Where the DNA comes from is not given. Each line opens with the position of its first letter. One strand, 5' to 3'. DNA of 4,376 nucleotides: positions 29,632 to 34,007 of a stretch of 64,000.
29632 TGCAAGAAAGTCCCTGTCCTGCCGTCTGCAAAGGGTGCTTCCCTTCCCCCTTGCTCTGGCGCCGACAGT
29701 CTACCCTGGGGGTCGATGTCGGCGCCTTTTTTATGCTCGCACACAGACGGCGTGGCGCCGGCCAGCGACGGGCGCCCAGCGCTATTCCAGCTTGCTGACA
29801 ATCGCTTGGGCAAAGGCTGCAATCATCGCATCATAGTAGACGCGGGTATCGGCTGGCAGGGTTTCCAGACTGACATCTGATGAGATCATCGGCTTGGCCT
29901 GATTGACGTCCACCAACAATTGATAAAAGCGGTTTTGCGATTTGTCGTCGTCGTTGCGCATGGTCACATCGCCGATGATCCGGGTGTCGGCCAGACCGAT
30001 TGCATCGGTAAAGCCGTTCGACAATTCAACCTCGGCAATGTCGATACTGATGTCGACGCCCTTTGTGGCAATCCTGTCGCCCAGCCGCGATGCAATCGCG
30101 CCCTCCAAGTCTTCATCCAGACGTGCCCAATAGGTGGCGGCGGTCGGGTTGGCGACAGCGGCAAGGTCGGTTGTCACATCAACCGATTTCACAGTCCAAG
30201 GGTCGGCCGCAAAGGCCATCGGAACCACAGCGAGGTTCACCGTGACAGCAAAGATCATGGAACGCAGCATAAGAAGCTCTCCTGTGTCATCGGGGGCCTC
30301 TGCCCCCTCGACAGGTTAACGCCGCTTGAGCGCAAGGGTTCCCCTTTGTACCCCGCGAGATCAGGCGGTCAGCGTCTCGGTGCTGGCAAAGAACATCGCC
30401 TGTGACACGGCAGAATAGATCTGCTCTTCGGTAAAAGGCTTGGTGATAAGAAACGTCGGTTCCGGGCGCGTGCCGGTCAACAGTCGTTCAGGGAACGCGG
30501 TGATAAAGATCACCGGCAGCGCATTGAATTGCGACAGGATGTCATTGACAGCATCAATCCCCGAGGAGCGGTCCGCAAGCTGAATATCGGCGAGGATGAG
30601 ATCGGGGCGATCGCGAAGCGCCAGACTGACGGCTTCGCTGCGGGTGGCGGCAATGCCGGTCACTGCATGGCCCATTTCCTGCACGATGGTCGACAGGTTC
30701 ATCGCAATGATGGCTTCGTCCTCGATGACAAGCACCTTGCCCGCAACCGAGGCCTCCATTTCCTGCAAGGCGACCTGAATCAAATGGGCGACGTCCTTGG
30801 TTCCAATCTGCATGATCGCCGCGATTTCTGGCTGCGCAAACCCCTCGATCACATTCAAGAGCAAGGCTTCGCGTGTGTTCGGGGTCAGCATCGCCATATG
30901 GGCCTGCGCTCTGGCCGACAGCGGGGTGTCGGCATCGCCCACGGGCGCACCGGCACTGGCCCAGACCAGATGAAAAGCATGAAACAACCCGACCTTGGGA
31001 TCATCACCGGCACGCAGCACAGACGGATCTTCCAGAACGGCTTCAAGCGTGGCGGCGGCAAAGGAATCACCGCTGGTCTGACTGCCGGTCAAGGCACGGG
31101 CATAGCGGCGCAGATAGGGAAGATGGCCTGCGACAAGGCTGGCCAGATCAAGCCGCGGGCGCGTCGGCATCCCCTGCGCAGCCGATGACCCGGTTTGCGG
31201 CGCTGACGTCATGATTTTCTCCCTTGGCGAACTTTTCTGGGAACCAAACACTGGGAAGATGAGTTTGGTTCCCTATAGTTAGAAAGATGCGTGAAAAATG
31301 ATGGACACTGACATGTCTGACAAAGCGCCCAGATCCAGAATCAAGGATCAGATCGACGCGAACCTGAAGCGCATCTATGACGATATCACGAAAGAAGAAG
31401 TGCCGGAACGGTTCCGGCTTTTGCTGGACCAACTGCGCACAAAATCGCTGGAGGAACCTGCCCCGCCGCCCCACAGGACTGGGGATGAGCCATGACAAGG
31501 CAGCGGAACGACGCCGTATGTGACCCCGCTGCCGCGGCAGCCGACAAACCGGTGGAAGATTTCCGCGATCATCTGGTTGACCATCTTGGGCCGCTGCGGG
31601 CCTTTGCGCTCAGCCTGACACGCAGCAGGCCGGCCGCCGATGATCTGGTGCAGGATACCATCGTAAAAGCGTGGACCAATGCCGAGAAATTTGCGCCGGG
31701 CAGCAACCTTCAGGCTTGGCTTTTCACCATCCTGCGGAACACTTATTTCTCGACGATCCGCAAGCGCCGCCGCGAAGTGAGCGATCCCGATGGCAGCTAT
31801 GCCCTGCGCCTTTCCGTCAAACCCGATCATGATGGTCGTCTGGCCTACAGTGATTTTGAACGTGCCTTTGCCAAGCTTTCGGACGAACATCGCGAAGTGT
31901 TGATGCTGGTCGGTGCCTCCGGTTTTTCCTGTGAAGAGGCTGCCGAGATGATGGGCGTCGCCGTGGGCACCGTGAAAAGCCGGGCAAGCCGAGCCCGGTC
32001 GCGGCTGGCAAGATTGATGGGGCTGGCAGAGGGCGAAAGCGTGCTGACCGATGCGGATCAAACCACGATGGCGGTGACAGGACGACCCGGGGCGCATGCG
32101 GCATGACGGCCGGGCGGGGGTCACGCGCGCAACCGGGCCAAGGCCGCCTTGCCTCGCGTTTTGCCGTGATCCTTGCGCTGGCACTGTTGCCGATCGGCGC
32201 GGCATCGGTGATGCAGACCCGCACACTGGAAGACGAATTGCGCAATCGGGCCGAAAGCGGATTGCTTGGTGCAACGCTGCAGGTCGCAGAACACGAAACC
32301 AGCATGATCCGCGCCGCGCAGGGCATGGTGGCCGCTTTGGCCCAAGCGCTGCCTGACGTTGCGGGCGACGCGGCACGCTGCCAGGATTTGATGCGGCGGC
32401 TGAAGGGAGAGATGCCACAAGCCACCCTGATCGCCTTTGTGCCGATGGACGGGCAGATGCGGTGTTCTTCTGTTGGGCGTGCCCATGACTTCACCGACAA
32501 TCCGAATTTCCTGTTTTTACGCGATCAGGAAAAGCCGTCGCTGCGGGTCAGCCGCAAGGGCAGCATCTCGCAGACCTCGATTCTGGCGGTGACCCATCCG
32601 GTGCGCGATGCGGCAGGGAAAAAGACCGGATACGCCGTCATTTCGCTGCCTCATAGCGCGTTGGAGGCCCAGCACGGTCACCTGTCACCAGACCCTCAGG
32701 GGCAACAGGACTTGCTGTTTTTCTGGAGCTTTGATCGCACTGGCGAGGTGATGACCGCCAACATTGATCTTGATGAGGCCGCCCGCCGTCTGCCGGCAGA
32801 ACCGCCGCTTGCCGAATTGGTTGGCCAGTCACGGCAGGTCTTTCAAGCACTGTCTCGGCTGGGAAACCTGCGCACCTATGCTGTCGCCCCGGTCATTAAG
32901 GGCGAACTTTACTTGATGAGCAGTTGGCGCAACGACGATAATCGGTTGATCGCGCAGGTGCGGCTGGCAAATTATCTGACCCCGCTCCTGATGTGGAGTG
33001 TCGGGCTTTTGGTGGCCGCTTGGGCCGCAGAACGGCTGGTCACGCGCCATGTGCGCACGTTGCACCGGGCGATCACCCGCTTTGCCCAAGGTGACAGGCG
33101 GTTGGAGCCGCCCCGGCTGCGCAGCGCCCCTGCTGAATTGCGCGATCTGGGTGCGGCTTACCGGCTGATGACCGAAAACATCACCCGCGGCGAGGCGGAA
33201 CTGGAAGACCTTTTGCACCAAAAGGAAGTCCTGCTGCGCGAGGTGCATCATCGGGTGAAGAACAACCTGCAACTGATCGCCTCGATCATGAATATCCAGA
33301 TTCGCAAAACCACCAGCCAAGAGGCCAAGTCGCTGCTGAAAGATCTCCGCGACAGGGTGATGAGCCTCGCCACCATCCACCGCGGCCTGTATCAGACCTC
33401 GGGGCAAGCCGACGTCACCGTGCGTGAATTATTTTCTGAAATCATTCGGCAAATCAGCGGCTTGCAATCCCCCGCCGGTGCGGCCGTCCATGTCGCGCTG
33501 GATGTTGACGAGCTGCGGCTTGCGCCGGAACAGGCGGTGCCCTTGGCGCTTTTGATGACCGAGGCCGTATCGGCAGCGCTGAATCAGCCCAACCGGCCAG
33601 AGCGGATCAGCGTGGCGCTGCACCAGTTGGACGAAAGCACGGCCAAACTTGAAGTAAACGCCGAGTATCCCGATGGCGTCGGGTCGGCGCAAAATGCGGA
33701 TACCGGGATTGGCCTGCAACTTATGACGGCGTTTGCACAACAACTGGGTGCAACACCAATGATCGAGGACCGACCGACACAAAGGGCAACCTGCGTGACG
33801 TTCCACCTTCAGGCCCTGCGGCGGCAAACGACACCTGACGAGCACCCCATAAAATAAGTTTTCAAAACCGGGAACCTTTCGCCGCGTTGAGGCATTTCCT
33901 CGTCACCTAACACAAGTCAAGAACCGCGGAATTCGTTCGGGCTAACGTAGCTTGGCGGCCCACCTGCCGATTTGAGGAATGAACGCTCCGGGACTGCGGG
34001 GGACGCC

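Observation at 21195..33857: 12-kb general-stress-response island with a dense field of EcfG-type promoter motifs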

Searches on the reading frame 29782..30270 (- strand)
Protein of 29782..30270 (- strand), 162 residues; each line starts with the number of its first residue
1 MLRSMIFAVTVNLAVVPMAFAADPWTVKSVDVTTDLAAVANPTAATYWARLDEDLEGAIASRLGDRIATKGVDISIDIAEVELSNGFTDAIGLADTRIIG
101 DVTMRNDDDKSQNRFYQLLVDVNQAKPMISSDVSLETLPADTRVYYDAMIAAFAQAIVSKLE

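Call 16: search_protein_families(library=pfam, proteins=[window:29782-30270:-], max_evalue=0.01)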
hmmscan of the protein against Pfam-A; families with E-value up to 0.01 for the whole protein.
window:29782-30270:- (162 aa): 0 families

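Call 51: search_protein_families(library=ncbifam, proteins=[window:29782-30270:-], max_evalue=0.01)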
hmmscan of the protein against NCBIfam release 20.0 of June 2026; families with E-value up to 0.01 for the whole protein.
window:29782-30270:- (162 aa): 0 families

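Call 53: find_homologous_proteins(query=window:29782-30270:-, max_evalue=0.00001)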
Query window:29782-30270:- (162 aa): 45 proteins with E <= 0.00001 among 138 candidates.
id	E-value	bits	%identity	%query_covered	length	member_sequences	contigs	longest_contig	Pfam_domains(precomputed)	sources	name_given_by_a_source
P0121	7.9e-95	332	99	100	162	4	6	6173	-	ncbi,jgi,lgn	jgi:hypothetical protein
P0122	3.6e-87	308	92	100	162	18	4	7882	-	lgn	-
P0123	2.6e-49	185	57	99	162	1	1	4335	-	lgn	-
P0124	4.1e-44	168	57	89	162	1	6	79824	-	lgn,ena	-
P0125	6.9e-44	167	53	100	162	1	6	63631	-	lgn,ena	-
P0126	1.5e-42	163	52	100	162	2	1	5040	-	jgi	-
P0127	2.5e-42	162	57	89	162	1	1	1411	-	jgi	jgi:hypothetical protein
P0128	2.6e-42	162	56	89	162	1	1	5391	-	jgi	jgi:hypothetical protein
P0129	3.4e-42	162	50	100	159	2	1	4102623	-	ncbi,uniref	ncbi:hypothetical protein [Tabrizicola sp. BL-A-41-H6]|uniref:hypothetical protein n=1 Tax=Tabrizico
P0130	6.6e-42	161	56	85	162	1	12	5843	-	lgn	-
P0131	6.9e-42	161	56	89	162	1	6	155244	-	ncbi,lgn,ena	-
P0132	6.9e-42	161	56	84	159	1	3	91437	-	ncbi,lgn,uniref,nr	ncbi:MAG: hypothetical protein U1E06_07230 [Tabrizicola sp.]|uniref:hypothetical protein n=1 Tax=Tab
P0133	9.6e-42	160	57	84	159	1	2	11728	-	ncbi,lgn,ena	-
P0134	1.8e-41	160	54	84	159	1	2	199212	-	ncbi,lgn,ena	-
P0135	2.7e-41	159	54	84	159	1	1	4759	-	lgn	-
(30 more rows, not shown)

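Call 61: predict_structure(alignment_id=A3)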
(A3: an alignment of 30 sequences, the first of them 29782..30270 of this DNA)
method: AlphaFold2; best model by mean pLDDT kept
length: 162 residues; sequences in the alignment: 30
mean_pLDDT: 78.7   pTM: 0.74
mean pLDDT of the five models: 78.7, 78.6, 78.4, 71.2, 71.0
residues with pLDDT >= 90: 56; 70-90: 64; 50-70: 22; < 50: 20
segments of 3 or more residues with pLDDT < 50: 1-5, 7-21
pLDDT, mean of each block of 10 residues (from residue 1): 44 44 76 75 76 92 88 86 63 81 90 90 91 85 87 93 75
secondary structure, 60 per line:
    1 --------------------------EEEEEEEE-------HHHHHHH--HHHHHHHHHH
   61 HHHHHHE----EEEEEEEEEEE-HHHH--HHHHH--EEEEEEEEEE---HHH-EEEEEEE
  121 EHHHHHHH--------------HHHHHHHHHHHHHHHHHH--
elements in order: E27-34 H42-48 H51-66 E72-82 H84-87 H90-94 E97-106 E114-121 H122-128 H143-160

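Call 64: fold_search(model_id=the predicted structure, library=pdb)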
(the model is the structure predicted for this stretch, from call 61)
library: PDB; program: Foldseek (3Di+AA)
matches with E <= 10: 340; with E <= 0.001: 3
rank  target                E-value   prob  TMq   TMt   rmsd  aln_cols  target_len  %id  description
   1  8z5n_0                3.7e-04  1.00  0.39  0.21   7.8       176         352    7  Cryo-EM structure of the LPHT ring (released 2025-10-22)
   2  4kwy_A                6.6e-04  0.97  0.31  0.36   8.7       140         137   16  Crystal structure of a putative lipoprotein (CC_3750) from Caulobacter crescentus CB15 at 2.40 A resolution (released 2013-06-19)
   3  7rxu                  7.0e-04  1.00  0.40  0.46   7.9       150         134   14  Crystal structure of Cj1090c (released 2022-08-31)
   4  4kwy_B                1.3e-03  0.97  0.33  0.38   8.5       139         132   16  Crystal structure of a putative lipoprotein (CC_3750) from Caulobacter crescentus CB15 at 2.40 A resolution (released 2013-06-19)
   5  5tse_A                1.3e-03  0.91  0.30  0.34   8.6       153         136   14  2.35 Angstrom Crystal Structure Minor Lipoprotein from Acinetobacter baumannii. (released 2016-11-09)
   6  2iqi_G                3.0e-03  0.80  0.30  0.29   7.6       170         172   14  Crystal structure of protein XCC0632 from Xanthomonas campestris, Pfam DUF330 (released 2006-11-07)
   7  3bgh_A                3.2e-03  0.89  0.36  0.32   9.4       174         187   12  Crystal structure of putative neuraminyllactose-binding hemagglutinin homolog from Helicobacter pylori (released 2007-12-11)
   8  8t8d_C                3.9e-03  0.51  0.25  0.22  15.2       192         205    7  Structure of Helicobacter pylori adhesin A, HpaA (released 2024-01-31)
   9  2iqi_B                4.4e-03  0.96  0.40  0.39   6.7       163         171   13  Crystal structure of protein XCC0632 from Xanthomonas campestris, Pfam DUF330 (released 2006-11-07)
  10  3bgh_B                4.4e-03  0.89  0.36  0.32   9.2       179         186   12  Crystal structure of putative neuraminyllactose-binding hemagglutinin homolog from Helicobacter pylori (released 2007-12-11)
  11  5t11_K                4.7e-03  0.96  0.37  0.43   6.0       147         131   12  PelC L103M dodecamer from Paraburkholderia phytofirmans, space group C2 (released 2017-03-15)
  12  3w1e                  6.9e-03  0.97  0.44  0.23   7.4       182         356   10  Structure of FlgT, a flagellar basal body component protein (released 2013-04-03)
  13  6uxc_A                8.9e-03  0.82  0.35  0.35  10.1       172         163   11  1.65A resolution structure of the hypothetical protein CT253 from Chlamydia trachomatis (released 2020-11-11)
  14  5tse_C                9.5e-03  0.75  0.30  0.35   8.5       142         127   14  2.35 Angstrom Crystal Structure Minor Lipoprotein from Acinetobacter baumannii. (released 2016-11-09)
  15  8t8d_A                9.5e-03  0.54  0.30  0.24  14.6       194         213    8  Structure of Helicobacter pylori adhesin A, HpaA (released 2024-01-31)
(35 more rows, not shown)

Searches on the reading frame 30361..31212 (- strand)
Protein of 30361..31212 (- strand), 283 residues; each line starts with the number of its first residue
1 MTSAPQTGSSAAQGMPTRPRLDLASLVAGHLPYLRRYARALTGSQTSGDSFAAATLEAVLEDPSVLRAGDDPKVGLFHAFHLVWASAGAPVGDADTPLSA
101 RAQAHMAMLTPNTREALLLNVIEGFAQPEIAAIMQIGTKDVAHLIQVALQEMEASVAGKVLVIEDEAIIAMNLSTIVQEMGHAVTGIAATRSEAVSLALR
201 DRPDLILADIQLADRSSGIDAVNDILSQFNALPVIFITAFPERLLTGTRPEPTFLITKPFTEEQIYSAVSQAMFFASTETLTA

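Call 16: search_protein_families(library=pfam, proteins=[window:30361-31212:-], max_evalue=0.01)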
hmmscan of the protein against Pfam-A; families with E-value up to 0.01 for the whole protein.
window:30361-31212:- (283 aa): 5 families
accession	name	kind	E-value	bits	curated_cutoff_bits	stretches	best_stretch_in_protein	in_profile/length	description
PF22029.2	PhyR_sigma2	-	2.7e-26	91.8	27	1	27-81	1-55/55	Sigma2 domain of PhyR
PF00072.30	Response_reg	-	4.9e-14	52.9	30.2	1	160-269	1-110/111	Response regulator receiver domain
PF22233.2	PhyR_sigma-like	-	3.7e-12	46.3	27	1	108-153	3-48/50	Response regulator PhyR, sigma-like domain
PF08281.18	Sigma70_r4_2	-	1.6e-06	28.1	25.7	1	106-151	8-53/54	Sigma-70, region 4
PF06490.17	FleQ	-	0.0012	19.6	22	1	159-243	1-81/108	Flagellar regulatory protein FleQ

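Call 18: find_related_loci(query=window:30361-31212:-, collection=genome_contigs, flank=10000)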
Query window:30361-31212:- (283 aa) in genome_contigs; peptide patterns used: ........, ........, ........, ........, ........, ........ (x = any residue, [..] = any of these).
600 stretches matched a pattern (row limit reached: there are more); 515 encode a relative of the query (tblastn E <= 1e-3); the best 80 are kept; 80 distinct loci.
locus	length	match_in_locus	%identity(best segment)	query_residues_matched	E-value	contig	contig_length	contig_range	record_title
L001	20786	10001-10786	76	22-283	8e-130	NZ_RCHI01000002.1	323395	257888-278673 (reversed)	Sinirhodobacter hankyongi strain BO-81 contig_2, whole genome shotgun sequence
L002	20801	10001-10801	72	15-281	8e-126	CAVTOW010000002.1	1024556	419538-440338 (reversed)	MAG: uncultured Alphaproteobacteria bacterium isolate MFD00905.bin.2.60 genome assembly, contig: contig_2297, whole geno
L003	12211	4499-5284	73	22-283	2e-125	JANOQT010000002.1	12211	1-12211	MAG: Paracoccaceae bacterium isolate VAR_4_metabat_262 VAR_4_k141_150606, whole genome shotgun sequence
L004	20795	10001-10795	73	15-283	2e-125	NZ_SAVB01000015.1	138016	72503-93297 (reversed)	Sinirhodobacter ferrireducens strain CCTCC AB 2012026 Scaffold13_1, whole genome shotgun sequence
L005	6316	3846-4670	70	12-283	8e-124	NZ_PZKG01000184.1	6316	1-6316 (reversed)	Cereibacter changlensis JA139 contig00184, whole genome shotgun sequence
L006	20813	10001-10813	70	13-283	2e-123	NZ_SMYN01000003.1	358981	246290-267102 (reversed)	Falsirhodobacter xinxiangensis strain TJ48 Scaffold3, whole genome shotgun sequence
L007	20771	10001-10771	74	27-283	5e-123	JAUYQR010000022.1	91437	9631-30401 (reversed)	MAG: Paracoccaceae bacterium isolate C5_concoct.bin.147 C5_k141_74787, whole genome shotgun sequence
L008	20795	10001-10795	70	15-283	5e-123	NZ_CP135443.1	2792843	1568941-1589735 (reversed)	Thioclava litoralis strain FTW29 chromosome, complete genome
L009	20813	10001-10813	70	13-283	4e-123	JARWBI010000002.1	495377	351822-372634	Falsirhodobacter flavus strain SYSU M79828 NODE_2_length_495377_cov_199.608149, whole genome shotgun sequence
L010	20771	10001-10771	74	27-283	4e-123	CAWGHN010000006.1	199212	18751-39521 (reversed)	MAG: uncultured Alphaproteobacteria bacterium isolate MFD02832.bin.1.27 genome assembly, contig: contig_43374, whole gen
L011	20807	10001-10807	70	15-283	6e-123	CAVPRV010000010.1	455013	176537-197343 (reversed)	MAG: uncultured Alphaproteobacteria bacterium isolate MFD09964.bin.2.176 genome assembly, contig: contig_64910, whole ge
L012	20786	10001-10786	71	22-283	1e-122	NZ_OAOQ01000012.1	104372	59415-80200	Cereibacter ovatus strain JA234, whole genome shotgun sequence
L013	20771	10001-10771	74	27-283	7e-123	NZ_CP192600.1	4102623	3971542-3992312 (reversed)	MAG: Tabrizicola sp. BL-A-41-H6 isolate Passages #2 and #5 chromosome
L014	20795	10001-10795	70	15-283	9e-123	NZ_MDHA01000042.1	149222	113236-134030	Thioclava sp. SK-1 scaffold36_cov1942_read209, whole genome shotgun sequence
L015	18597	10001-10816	70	5-281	2e-122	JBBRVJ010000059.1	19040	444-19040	MAG: Rhodobacterales bacterium isolate La3_metabat2.138 La3_metabat2.138_K_1075198_L_19040_cov_61.5566, whole genome sho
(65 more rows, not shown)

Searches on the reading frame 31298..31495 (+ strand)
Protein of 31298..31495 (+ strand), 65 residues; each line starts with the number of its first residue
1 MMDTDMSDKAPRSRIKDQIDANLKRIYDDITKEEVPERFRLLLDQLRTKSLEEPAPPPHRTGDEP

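Call 16: search_protein_families(library=pfam, proteins=[window:31298-31495:+], max_evalue=0.01)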
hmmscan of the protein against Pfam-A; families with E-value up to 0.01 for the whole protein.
window:31298-31495:+ (65 aa): 1 family
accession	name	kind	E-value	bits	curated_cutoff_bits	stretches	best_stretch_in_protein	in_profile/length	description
PF18557.6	NepR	-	1.6e-12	47.3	25.7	1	17-49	2-34/35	Anti-sigma factor NepR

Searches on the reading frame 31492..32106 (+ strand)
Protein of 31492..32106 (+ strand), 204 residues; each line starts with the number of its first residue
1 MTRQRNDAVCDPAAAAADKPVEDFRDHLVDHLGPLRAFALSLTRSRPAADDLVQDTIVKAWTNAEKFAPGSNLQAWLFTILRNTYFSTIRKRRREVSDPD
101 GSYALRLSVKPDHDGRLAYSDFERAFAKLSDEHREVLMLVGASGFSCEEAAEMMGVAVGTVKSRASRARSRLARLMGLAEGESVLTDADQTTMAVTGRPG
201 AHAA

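Call 16: search_protein_families(library=pfam, proteins=[window:31492-32106:+], max_evalue=0.01)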
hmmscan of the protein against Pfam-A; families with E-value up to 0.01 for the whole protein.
window:31492-32106:+ (204 aa): 6 families
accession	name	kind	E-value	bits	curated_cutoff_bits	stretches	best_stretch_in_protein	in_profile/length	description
PF04542.20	Sigma70_r2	-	9.3e-16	57.8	24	1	30-94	4-70/71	Sigma-70 region 2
PF08281.18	Sigma70_r4_2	-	2e-12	47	25.7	1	122-172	4-54/54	Sigma-70, region 4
PF22029.2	PhyR_sigma2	-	5.1e-11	42.9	27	1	29-81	2-54/55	Sigma2 domain of PhyR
PF04545.22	Sigma70_r4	-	8.8e-09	35.2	24.1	1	125-172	1-48/50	Sigma-70, region 4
PF07638.17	Sigma70_ECF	-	9.6e-05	22.8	21.1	1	111-174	118-181/185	ECF sigma factor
PF02001.22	DUF134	-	0.0067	17.4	27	0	132-186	38-90/98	Protein of unknown function DUF134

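Call 51: search_protein_families(library=ncbifam, proteins=[window:31492-32106:+], max_evalue=0.01)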
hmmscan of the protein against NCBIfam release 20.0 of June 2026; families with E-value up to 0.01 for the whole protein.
window:31492-32106:+ (204 aa): 85 families (the best 25 are shown)
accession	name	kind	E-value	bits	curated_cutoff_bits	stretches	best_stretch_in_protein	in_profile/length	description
NF009198.0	PRK12546.1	equivalog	2.6e-83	278.4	270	1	21-201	6-185/188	RNA polymerase sigma factor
NF009199.0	PRK12547.1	subfamily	1.6e-62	210.2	219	1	20-192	4-176/184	RNA polymerase sigma factor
NF009169.0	PRK12516.1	equivalog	4.1e-56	189.4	321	1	19-192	7-180/188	RNA polymerase sigma factor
NF009192.0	PRK12540.1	equivalog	2.2e-55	187.1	307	1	23-198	6-179/182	RNA polymerase sigma factor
NF009164.0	PRK12511.1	equivalog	8.2e-35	120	185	1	25-175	7-158/182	RNA polymerase sigma factor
NF007227.0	PRK09645.1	subfamily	1.1e-27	97.1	202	1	24-168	15-162/177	sigma-70 family RNA polymerase sigma factor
TIGR02947.1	SigH_actino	hypoth_equivalog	1e-26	93.8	251.55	1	27-177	16-180/193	RNA polymerase sigma-70 factor, TIGR02947 family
NF007225.0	PRK09643.1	equivalog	3.9e-26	92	190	1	23-182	28-188/204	RNA polymerase sigma factor SigM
TIGR02983.1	SigE-fam_strep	subfamily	1e-24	87.3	141.55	1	20-177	4-159/162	SigE family RNA polymerase sigma factor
NF007216.0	PRK09638.1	equivalog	1.2e-23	83.8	194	1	28-174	24-172/180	RNA polymerase sigma factor SigY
TIGR02989.1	Sig-70_gvs1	subfamily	1.7e-23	83.3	124.55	1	23-173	2-155/158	RNA polymerase sigma-70 factor, Rhodopirellula/Verrucomicrobium family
TIGR02937.1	sigma70-ECF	superfamily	1.6e-22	79.8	42.9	1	24-174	3-163/165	sigma-70 family RNA polymerase sigma factor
NF058625.1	sigma_PG0214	equivalog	3.6e-22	78.9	130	1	22-174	4-159/170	GFO_1088 family ECF-type sigma factor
TIGR02950.1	SigM_subfam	subfamily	3.6e-22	78.9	147.95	1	35-175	13-157/159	RNA polymerase sigma factor, SigM family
TIGR02960.1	SigX5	hypoth_equivalog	1.1e-20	74.1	264.75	2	23-95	6-78/322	RNA polymerase sigma-70 factor, TIGR02960 family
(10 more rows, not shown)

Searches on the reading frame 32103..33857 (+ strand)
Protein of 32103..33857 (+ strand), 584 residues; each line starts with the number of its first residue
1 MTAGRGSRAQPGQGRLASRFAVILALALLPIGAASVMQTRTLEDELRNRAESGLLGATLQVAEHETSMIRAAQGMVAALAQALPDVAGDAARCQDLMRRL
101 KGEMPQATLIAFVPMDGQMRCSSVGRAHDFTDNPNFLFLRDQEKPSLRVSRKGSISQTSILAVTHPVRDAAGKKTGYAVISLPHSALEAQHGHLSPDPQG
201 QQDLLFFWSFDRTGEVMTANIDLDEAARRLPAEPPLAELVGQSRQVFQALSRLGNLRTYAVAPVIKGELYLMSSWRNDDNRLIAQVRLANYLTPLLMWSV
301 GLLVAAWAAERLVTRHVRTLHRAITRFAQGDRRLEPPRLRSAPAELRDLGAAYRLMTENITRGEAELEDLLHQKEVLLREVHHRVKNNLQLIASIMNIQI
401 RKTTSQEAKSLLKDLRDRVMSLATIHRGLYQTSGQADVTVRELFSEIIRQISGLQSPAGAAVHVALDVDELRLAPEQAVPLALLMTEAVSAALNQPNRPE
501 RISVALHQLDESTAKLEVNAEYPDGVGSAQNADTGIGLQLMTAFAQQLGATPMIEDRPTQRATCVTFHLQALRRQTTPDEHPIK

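Call 16: search_protein_families(library=pfam, proteins=[window:32103-33857:+], max_evalue=0.01)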
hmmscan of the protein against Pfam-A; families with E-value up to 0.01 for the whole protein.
window:32103-33857:+ (584 aa): 5 families
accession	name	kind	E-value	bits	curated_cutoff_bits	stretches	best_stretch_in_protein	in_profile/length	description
PF07568.18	HisKA_2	-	2e-22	79.5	22.3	1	380-452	1-73/76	Histidine kinase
PF07536.20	HWE_HK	-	1.2e-08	36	22.8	1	380-450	1-68/83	HWE histidine kinase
PF12352.13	V-SNARE_C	-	0.0039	17.9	27.1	0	347-394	8-57/66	Snare region anchored in the vesicle membrane C-terminus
PF02743.24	dCache_1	-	0.0077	16.2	45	0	90-273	57-226/240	Cache domain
PF10495.14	PACT_coil_coil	-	0.0097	16.7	25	0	361-416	3-58/77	Pericentrin-AKAP-450 domain of centrosomal targeting protein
